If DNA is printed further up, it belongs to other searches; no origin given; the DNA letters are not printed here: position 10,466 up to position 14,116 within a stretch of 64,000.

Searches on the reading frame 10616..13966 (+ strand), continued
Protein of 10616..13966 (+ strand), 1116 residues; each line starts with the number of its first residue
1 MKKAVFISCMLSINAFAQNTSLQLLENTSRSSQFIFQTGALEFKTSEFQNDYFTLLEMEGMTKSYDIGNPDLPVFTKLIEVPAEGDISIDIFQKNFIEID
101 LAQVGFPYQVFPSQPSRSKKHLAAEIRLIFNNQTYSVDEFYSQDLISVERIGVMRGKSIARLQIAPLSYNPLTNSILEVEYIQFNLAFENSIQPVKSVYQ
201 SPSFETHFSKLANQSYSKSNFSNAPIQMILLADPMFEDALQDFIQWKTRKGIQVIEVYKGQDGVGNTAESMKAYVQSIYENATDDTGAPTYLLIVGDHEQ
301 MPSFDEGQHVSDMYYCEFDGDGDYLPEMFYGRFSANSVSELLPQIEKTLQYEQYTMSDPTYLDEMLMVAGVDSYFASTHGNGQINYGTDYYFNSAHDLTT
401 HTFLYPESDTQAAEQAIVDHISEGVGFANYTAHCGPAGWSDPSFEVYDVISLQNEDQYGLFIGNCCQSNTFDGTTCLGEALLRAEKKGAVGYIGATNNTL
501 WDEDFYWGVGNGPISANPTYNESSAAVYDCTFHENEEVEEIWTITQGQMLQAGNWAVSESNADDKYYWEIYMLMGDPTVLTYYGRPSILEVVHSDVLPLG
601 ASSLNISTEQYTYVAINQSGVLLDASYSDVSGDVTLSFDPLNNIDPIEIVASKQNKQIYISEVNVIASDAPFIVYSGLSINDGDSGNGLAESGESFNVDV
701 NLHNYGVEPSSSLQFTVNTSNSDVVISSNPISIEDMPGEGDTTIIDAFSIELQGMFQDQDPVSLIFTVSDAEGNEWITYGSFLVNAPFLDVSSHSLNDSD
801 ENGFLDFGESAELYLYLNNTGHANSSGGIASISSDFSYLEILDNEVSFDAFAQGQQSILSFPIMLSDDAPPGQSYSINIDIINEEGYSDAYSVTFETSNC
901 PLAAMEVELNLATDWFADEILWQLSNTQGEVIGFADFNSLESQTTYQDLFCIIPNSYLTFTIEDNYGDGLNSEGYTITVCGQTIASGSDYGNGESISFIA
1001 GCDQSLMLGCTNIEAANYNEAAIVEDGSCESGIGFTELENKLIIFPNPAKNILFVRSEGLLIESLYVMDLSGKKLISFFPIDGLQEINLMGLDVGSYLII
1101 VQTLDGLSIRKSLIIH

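Call 33: find_encoding_contigs(protein=P0055, flank=3500, max_places=1)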
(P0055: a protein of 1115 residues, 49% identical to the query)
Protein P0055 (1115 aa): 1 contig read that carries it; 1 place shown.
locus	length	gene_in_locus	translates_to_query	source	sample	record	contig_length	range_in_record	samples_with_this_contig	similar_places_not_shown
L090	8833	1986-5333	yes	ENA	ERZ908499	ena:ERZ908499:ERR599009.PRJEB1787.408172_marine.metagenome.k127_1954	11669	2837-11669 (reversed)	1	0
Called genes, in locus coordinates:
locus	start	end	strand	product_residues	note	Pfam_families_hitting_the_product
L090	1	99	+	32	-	?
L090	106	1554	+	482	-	PF00309:Sigma54_AID, PF04963:Sigma54_CBD, PF04552:Sigma54_DBD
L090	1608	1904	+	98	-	PF01022:HTH_5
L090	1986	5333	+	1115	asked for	PF08126:Propeptide_C25, PF03785:Peptidase_C25_C (faint), PF01364:Peptidase_C25, PF18962:Por_Secre_tail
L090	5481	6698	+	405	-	PF07396:Porin_O_P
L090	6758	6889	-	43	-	-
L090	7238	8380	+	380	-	-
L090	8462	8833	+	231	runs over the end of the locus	PF00072:Response_reg, PF00486:Trans_reg_C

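Call 50: search_solved_structures(query=window:10616-13966:+, max_evalue=0.001, show_alignments=1)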
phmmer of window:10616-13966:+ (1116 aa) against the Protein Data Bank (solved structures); distinct sequences matched with E-value up to 0.001: 6.
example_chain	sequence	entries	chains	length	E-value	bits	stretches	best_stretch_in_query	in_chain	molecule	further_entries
4rbm_A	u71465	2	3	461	8.9e-76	258.9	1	220-656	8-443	Lys-gingipain W83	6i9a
4tkx_L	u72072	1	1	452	1.1e-75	258.6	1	220-655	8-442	Lys-gingipain W83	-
4ief_B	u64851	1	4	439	4.9e-29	104.1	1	227-502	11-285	Gingipain R2 Mature Domain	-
1cvr_A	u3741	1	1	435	2.8e-28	101.6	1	227-594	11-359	GINGIPAIN R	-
5mun_A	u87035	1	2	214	7.5e-16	60.5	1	22-213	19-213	Lys-gingipain W83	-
6za2_A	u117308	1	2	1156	0.00027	22.2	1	328-490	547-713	Por secretion system protein porU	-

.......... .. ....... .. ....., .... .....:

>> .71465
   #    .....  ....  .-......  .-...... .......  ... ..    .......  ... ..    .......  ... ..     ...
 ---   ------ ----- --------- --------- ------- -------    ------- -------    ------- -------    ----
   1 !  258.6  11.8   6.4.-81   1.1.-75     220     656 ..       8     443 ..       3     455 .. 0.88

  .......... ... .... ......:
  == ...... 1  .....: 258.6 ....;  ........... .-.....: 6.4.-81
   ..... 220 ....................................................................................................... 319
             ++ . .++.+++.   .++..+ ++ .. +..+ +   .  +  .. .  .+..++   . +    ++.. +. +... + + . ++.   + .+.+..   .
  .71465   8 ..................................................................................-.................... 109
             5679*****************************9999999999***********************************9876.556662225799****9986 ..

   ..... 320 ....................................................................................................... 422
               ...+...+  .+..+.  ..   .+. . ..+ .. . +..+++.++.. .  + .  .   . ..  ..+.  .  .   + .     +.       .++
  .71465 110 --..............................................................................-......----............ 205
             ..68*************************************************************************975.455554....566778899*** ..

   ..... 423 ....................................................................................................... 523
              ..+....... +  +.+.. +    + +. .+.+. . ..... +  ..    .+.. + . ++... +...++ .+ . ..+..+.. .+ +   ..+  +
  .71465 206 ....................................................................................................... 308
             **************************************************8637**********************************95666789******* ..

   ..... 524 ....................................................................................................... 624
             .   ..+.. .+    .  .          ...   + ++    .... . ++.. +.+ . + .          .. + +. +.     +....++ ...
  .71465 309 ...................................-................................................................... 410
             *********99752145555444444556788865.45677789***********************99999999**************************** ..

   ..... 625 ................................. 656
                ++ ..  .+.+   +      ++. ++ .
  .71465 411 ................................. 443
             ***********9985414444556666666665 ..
